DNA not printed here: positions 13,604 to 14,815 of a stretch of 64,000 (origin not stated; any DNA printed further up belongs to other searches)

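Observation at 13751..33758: Five paralogous TPR + GT9-like glycosyltransferases wrapped around a type I secretion system and its RTX protein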

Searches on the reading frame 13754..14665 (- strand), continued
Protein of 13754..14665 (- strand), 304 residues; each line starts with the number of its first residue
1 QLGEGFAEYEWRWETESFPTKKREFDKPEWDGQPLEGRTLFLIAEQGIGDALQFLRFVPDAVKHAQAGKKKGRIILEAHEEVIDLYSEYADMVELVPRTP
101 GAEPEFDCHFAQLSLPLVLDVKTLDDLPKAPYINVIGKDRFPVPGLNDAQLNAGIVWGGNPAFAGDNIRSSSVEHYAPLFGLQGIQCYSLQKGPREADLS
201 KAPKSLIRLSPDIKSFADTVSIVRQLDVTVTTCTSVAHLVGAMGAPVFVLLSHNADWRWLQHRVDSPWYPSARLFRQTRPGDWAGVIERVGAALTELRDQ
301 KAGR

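Call 45: find_encoding_contigs(protein=P0029, flank=10000, max_places=2)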
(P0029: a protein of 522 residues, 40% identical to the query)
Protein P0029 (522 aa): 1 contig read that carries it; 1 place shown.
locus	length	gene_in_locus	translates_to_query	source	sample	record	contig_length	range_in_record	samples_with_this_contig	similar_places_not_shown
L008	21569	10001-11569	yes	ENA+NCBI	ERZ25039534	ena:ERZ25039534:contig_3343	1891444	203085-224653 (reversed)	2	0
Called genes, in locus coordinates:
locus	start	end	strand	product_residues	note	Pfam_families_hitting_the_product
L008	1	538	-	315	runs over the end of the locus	PF01149:Fapy_DNA_glyco, PF06831:H2TH, PF06827:zf-FPG_IleRS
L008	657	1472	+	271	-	PF00756:Esterase, PF20434:BD-FAE (faint), PF02230:Abhydrolase_2 (faint), PF01738:DLH, PF00326:Peptidase_S9, PF10503:Esterase_PHB (weak), PF12146:Hydrolase_4 (faint), PF00561:Abhydrolase_1 (weak)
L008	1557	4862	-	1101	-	PF26549:Tricorn_N, PF26550:Tricorn_2nd, PF07676:PD40 (weak), PF26549:Tricorn_N, PF26550:Tricorn_2nd, PF14684:Tricorn_C1, PF14685:PDZ_Tricorn, PF03572:Peptidase_S41, +3 more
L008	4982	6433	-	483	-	PF00675:Peptidase_M16, PF05193:Peptidase_M16_C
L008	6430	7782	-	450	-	PF00675:Peptidase_M16, PF05193:Peptidase_M16_C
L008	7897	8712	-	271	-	PF04199:Cyclase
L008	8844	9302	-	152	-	PF01878:EVE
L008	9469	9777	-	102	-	PF00355:Rieske, PF13806:Rieske_2, PF22543:Rieske_4 (weak)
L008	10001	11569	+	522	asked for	PF13371:TPR_9 (faint), PF13432:TPR_16 (weak), PF13424:TPR_12 (weak), PF14559:TPR_19 (weak), PF00515:TPR_1, PF07719:TPR_2 (weak), PF13414:TPR_11 (weak), PF01075:Glyco_transf_9 (weak), +5 more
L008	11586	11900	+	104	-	-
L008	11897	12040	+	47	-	-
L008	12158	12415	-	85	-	-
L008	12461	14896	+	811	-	PF12704:MacB_PCD, PF02687:FtsX, PF12704:MacB_PCD, PF02687:FtsX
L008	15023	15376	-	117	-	PF00903:Glyoxalase, PF18029:Glyoxalase_6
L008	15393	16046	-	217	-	PF12146:Hydrolase_4 (weak), PF00561:Abhydrolase_1 (faint), PF20408:Abhydrolase_11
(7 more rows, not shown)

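Call 46: find_related_loci(query=A2, collection=metagenome_contigs, flank=10000)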
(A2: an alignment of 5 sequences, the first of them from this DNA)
Query A2 (300 aa) in metagenome_contigs; peptide patterns used: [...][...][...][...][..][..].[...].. (x = any residue, [..] = any of these).
600 stretches matched a pattern (row limit reached: there are more); 560 encode a relative of the query (tblastn E <= 1e-3); the best 80 are kept; 80 distinct loci.
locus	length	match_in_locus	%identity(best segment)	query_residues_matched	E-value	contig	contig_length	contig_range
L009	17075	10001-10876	38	1-297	2e-66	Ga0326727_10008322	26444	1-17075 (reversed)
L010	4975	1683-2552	41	1-295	1e-66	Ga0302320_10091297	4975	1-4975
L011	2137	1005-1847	44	1-292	3e-65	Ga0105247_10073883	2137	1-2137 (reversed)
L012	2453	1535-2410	40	1-297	4e-63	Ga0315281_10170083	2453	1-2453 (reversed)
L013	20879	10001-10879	39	1-293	4e-62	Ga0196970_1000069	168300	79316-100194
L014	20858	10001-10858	40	1-290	1e-61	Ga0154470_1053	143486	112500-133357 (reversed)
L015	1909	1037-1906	37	4-295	3e-62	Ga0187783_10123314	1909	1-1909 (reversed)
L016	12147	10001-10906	40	1-297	1e-60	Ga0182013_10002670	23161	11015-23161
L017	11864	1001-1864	39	1-292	3e-60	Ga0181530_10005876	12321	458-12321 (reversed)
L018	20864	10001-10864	38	1-292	3e-60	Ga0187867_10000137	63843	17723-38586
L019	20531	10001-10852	42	2-298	8e-63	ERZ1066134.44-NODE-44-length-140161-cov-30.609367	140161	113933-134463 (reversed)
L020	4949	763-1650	37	1-299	3e-59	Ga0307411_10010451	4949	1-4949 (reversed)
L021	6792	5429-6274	39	1-286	3e-59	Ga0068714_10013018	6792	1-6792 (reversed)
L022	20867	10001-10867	37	1-293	3e-58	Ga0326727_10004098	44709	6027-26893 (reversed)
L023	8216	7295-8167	40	1-286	1e-58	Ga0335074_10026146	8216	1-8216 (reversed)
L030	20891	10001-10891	41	1-299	8e-57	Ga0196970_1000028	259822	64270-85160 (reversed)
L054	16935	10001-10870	37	1-293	8e-53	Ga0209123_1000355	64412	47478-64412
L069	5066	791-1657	37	1-291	4e-50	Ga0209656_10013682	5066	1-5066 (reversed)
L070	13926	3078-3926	36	1-293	4e-50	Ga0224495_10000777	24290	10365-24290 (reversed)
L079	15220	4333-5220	36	1-292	1e-48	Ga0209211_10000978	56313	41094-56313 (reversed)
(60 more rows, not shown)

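Call 48: predict_structure(alignment_id=A4)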
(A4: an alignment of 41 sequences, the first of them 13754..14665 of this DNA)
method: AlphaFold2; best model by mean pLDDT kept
length: 304 residues; sequences in the alignment: 41
mean_pLDDT: 92.5   pTM: 0.92
mean pLDDT of the five models: 92.5, 92.3, 92.3, 92.0, 91.6
residues with pLDDT >= 90: 240; 70-90: 58; 50-70: 6; < 50: 0
segments of 3 or more residues with pLDDT < 50: none
pLDDT, mean of each block of 10 residues (from residue 1): 78 82 93 95 93 96 93 96 93 95 96 94 93 79 93 95 86 96 97 93 93 89 96 96 98 80 93 96 97 98 91
secondary structure, 60 per line:
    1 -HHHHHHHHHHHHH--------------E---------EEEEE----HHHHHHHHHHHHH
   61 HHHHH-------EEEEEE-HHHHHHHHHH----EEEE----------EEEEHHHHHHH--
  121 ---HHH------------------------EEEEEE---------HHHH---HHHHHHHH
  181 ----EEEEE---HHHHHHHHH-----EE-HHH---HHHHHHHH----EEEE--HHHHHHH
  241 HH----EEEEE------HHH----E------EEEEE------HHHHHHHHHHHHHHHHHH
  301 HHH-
elements in order: H2-14 E39-43 H48-65 E73-78 H80-89 E94-97 E108-111 H112-118 E151-156 H166-169 H173-180 E185-189 H193-201 H216-223 E228-231 H234-242 E247-251 E272-276 H283-303

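Call 50: fold_search(model_id=the predicted structure, library=pdb)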
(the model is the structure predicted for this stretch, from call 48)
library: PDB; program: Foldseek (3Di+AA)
matches with E <= 10: 1480; with E <= 0.001: 73
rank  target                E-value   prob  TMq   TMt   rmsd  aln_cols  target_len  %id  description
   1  1psw                  4.4e-08  1.00  0.58  0.54   6.1       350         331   14  Structure of E. coli ADP-heptose lps heptosyltransferase II (released 2003-07-08)
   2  2h1h_A                1.3e-07  1.00  0.53  0.50   7.5       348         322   11  E. coli heptosyltransferase WaaC with ADP-2-deoxy-2-fluoro heptose (released 2007-05-22)
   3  3tov_A                3.0e-07  1.00  0.63  0.56   4.7       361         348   12  The crystal structure of the glycosyl transferase family 9 from Veillonella parvula DSM 2008 (released 2011-09-21)
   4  3tov_B                3.2e-07  1.00  0.64  0.57   4.9       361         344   11  The crystal structure of the glycosyl transferase family 9 from Veillonella parvula DSM 2008 (released 2011-09-21)
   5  2h1h_B                1.3e-06  1.00  0.55  0.53   5.6       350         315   10  E. coli heptosyltransferase WaaC with ADP-2-deoxy-2-fluoro heptose (released 2007-05-22)
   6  6dfe_B                2.1e-06  1.00  0.52  0.49   7.5       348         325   13  The structure of a ternary complex of E. coli WaaC (released 2018-09-05)
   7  2gt1_A                2.1e-06  1.00  0.50  0.47   8.1       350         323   12  E. coli heptosyltransferase WaaC. (released 2007-05-01)
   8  2h1f_A                2.7e-06  1.00  0.50  0.47   8.2       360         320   11  E. coli heptosyltransferase WaaC with ADP (released 2007-05-22)
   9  2gt1_B                3.6e-06  1.00  0.49  0.49  10.3       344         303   12  E. coli heptosyltransferase WaaC. (released 2007-05-01)
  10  6ytt_B                3.8e-06  1.00  0.34  0.19  17.1       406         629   10  CO-dehydrogenase/Acetyl-CoA synthase (CODH/ACS) from Clostridium autoethanogenum at 3.0-A resolution (released 2020-11-04)
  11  4rap_E                5.8e-06  1.00  0.53  0.43   8.6       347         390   12  Crystal structure of bacterial iron-containing dodecameric glycosyltransferase TibC from enterotoxigenic E.coli H10407 (released 2014-10-29)
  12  1f6d_A                1.2e-05  1.00  0.43  0.36   9.6       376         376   12  THE STRUCTURE OF UDP-N-ACETYLGLUCOSAMINE 2-EPIMERASE FROM E. COLI. (released 2000-12-13)
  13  6ytt_C                1.3e-05  1.00  0.31  0.18  17.0       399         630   10  CO-dehydrogenase/Acetyl-CoA synthase (CODH/ACS) from Clostridium autoethanogenum at 3.0-A resolution (released 2020-11-04)
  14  4rap_C                2.2e-05  1.00  0.52  0.42   6.4       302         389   12  Crystal structure of bacterial iron-containing dodecameric glycosyltransferase TibC from enterotoxigenic E.coli H10407 (released 2014-10-29)
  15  4rap_H                2.3e-05  1.00  0.55  0.45   5.8       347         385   12  Crystal structure of bacterial iron-containing dodecameric glycosyltransferase TibC from enterotoxigenic E.coli H10407 (released 2014-10-29)
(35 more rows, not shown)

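Call 59: search_dna_similar(query=window:13754-14665:-, collection=plasmids, mode=protein, max_rows=30)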
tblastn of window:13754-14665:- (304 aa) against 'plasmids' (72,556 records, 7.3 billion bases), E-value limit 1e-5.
Records with a match: 141; places in all: 327; records where one place covers at least 80% of the query: 139.
Best place of each record, by identity: <60% 141.
By first word of the organism name: Azospirillum 47; Ralstonia 30; Burkholderia 12; Caballeronia 10; Paraburkholderia 9; Paracoccus 4; Cupriavidus 3; Granulicella 2; Roseomonas 2; Acetobacter 2; and 18 more.
By predicted mobility (MOB-suite, as given by PLSDB): non-mobilizable 105; mobilizable 25; conjugative 11.
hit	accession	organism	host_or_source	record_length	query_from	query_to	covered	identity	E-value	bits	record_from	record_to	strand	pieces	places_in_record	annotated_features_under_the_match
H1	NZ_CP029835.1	Azospirillum ramasamyi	single cell,Cow dung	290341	4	296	96%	41.4%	9e-58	207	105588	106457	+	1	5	DUF6165 family protein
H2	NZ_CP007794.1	Azospirillum argentinense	Triticum aestivum L.,Root,wheat ...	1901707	2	290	95%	41.6%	1e-61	218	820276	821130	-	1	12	record has no annotation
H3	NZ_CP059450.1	Azospirillum brasilense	Prokaryotes,soil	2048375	2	290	95%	40.9%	3e-57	205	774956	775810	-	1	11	none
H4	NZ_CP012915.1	Azospirillum brasilense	Digitaria eriantha,microbe,root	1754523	1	297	98%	39.6%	2e-59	211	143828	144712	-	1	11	none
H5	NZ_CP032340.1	Azospirillum brasilense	soil sample,Agricultural field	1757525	1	297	98%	39.6%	2e-59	211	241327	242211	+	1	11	none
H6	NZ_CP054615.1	Azospirillum oryzae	cell culture,soil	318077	4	296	96%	40.1%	3e-56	202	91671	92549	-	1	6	tetratricopeptide repeat protein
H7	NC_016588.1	Azospirillum lipoferum 4B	-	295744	4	300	98%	39.5%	9e-59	209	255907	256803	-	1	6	tetratricopeptide repeat protein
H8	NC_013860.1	Azospirillum sp. B510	-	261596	1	294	97%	39.9%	1e-53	195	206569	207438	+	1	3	tetratricopeptide repeat protein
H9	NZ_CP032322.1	Azospirillum argentinense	soil sample,Agricultural field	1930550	2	290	95%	40.6%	3e-57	205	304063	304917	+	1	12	record has no annotation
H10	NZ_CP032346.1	Azospirillum brasilense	soil sample,Agricultural field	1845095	2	283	93%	41.6%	4e-57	205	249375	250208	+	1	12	record has no annotation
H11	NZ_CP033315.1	Azospirillum brasilense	rhizosphere soil of Digitaria ...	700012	1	302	99%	38.6%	1e-45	171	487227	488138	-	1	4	tetratricopeptide repeat protein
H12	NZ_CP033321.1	Azospirillum brasilense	rhizosphere soil of Cynodon ...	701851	1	302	99%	38.6%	1e-45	171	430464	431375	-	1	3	tetratricopeptide repeat protein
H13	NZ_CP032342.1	Azospirillum brasilense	soil sample,Agricultural field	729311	1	302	99%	38.6%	1e-45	171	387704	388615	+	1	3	tetratricopeptide repeat protein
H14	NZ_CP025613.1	Niveispirillum cyanobacteriorum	sing cell,cyanobacterial aggregates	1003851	1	299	98%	39.0%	7e-57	204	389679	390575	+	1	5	none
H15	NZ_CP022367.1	Azospirillum sp. TSH58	single cell,paddy soils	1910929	2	283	93%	41.2%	1e-56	203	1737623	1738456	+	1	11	record has no annotation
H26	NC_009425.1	Enterobacter sp. 638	-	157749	1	300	99%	37.5%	2e-45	171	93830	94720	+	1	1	glycosyl transferase family 8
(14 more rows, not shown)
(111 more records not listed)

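Call 60: get_annotated_region(hit=H7, flank=20000)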
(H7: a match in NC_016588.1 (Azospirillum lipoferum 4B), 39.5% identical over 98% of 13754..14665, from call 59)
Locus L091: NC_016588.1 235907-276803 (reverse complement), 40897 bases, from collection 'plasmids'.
description: Azospirillum lipoferum 4B plasmid AZO_p6, complete sequence
organism: Azospirillum lipoferum 4B (NCBI taxid 862719)
taxonomy: Bacteria; Pseudomonadota; Alphaproteobacteria; Rhodospirillales; Azospirillaceae; Azospirillum; Azospirillum lipoferum; Azospirillum lipoferum 4B
host: -; source: -; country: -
typing (MOB-suite, as given by PLSDB): non-mobilizable; replicon rep_cluster_1806
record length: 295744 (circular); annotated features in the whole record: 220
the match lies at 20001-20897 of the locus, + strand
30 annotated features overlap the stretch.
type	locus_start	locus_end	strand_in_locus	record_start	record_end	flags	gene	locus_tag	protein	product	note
CDS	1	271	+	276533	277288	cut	-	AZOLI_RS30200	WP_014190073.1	FkbM family methyltransferase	-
CDS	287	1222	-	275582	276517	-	-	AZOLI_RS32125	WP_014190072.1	hypothetical protein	-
CDS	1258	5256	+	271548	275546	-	-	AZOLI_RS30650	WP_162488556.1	glycosyltransferase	-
CDS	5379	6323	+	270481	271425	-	-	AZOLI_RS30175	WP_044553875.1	NAD-dependent epimerase/dehydratase family protein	-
CDS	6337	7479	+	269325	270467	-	-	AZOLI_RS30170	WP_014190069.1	DegT/DnrJ/EryC1/StrS family aminotransferase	-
CDS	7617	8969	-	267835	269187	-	-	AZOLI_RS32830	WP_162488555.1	hypothetical protein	-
CDS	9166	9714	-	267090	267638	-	-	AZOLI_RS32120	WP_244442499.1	IS5 family transposase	-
CDS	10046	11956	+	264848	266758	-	asnB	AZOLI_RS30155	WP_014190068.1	asparagine synthase (glutamine-hydrolyzing)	GO:0006529 - asparagine biosynthetic process [Evidence IEA]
CDS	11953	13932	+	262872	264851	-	-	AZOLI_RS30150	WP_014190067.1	hypothetical protein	-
CDS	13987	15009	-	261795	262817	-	-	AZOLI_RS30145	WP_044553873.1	glycosyltransferase family 2 protein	-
CDS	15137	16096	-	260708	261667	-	-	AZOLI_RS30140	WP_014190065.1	lysylphosphatidylglycerol synthase transmembrane domain-containing protein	-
CDS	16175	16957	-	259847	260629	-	-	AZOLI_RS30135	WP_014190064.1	class I SAM-dependent methyltransferase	-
CDS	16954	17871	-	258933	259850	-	-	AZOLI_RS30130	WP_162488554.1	class I SAM-dependent methyltransferase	-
CDS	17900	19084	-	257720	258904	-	-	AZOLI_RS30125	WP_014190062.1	glycosyltransferase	-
CDS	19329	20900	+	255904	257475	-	-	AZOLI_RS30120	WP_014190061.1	tetratricopeptide repeat protein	-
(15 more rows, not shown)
